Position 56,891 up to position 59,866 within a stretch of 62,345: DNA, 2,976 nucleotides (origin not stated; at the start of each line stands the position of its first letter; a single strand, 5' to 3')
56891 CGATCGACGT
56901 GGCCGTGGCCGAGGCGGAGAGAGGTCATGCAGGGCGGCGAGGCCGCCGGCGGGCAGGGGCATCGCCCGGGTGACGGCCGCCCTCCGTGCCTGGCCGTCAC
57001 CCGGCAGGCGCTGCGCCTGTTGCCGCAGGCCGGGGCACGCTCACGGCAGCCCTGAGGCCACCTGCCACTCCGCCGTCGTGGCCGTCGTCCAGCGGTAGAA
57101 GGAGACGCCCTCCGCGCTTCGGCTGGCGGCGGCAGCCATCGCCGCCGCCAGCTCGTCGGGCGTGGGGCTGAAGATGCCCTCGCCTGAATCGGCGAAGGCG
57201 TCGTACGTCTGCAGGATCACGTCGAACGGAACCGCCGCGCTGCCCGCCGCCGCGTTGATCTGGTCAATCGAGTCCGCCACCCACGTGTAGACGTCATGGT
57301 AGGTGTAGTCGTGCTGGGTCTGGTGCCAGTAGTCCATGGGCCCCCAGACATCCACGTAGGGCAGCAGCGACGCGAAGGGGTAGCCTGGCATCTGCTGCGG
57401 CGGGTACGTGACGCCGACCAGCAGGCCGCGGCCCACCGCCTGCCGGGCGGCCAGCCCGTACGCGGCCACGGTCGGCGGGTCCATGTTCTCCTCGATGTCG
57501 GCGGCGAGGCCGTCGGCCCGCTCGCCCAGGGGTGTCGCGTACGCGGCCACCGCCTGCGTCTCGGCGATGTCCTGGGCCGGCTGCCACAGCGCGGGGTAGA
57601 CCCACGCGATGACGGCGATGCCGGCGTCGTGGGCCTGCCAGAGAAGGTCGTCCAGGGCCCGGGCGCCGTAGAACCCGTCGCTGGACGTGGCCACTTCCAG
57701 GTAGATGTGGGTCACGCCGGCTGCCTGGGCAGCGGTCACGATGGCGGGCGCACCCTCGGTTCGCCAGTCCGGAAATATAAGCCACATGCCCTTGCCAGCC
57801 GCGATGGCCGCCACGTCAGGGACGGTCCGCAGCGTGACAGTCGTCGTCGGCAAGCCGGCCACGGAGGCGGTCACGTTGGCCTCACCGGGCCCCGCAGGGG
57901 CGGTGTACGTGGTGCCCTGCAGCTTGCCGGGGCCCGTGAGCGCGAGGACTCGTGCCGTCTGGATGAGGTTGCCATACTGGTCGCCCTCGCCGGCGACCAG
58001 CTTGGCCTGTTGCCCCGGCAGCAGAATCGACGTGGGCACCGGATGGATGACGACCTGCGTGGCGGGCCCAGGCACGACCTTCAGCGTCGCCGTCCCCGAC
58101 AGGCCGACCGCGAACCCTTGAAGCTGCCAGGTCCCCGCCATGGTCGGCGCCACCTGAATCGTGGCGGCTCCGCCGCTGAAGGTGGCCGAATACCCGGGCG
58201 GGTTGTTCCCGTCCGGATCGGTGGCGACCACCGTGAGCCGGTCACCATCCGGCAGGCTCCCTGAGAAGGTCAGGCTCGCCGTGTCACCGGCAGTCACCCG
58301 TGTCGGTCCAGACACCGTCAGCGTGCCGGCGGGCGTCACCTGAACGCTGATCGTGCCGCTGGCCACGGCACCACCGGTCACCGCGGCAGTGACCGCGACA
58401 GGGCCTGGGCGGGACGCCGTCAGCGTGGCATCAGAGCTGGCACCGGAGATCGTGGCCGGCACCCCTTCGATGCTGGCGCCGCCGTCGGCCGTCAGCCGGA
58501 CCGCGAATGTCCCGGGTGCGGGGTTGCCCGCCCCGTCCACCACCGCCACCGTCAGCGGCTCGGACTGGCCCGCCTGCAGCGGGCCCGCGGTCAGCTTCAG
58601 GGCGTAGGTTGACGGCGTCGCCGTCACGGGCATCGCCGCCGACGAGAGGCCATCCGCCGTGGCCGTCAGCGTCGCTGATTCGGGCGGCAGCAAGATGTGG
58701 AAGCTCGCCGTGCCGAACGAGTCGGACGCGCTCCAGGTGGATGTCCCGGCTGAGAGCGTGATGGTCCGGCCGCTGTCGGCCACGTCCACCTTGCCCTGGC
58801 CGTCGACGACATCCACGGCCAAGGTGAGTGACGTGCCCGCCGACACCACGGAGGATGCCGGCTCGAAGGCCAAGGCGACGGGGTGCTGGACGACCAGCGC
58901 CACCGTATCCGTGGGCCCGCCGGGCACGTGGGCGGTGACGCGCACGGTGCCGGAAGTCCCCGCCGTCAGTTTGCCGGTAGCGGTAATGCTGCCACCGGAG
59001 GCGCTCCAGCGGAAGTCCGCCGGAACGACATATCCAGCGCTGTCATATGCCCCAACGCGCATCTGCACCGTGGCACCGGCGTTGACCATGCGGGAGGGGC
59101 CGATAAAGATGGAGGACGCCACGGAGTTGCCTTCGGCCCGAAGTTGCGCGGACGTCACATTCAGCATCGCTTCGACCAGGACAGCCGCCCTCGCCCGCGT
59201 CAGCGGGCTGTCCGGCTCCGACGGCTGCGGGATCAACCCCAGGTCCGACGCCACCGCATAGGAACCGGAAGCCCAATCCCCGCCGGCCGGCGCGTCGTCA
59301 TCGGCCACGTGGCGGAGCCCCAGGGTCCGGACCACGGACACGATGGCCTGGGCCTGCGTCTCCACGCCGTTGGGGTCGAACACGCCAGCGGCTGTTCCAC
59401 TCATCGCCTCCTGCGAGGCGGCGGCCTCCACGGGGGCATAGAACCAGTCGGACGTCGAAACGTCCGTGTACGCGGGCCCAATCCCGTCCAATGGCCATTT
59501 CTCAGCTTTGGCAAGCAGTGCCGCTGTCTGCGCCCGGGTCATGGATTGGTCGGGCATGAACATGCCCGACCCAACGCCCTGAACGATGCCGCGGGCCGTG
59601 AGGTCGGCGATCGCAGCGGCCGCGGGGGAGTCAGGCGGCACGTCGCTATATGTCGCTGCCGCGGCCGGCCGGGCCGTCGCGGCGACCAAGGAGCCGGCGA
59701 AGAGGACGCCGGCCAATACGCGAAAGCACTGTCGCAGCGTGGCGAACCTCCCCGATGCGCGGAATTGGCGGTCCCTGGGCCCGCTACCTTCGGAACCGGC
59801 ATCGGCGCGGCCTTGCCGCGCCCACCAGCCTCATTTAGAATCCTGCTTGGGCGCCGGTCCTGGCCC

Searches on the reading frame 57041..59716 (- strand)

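Call 50: search_protein_families(library=pfam, proteins=[window:57041-59716:-], max_evalue=0.00001)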
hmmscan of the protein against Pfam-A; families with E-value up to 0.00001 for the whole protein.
window:57041-59716:- (891 aa): 1 family
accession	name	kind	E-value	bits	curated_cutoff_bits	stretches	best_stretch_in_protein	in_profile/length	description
PF00395.25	SLH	-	1.8e-18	66.7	20.8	2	23-65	2-44/44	S-layer homology domain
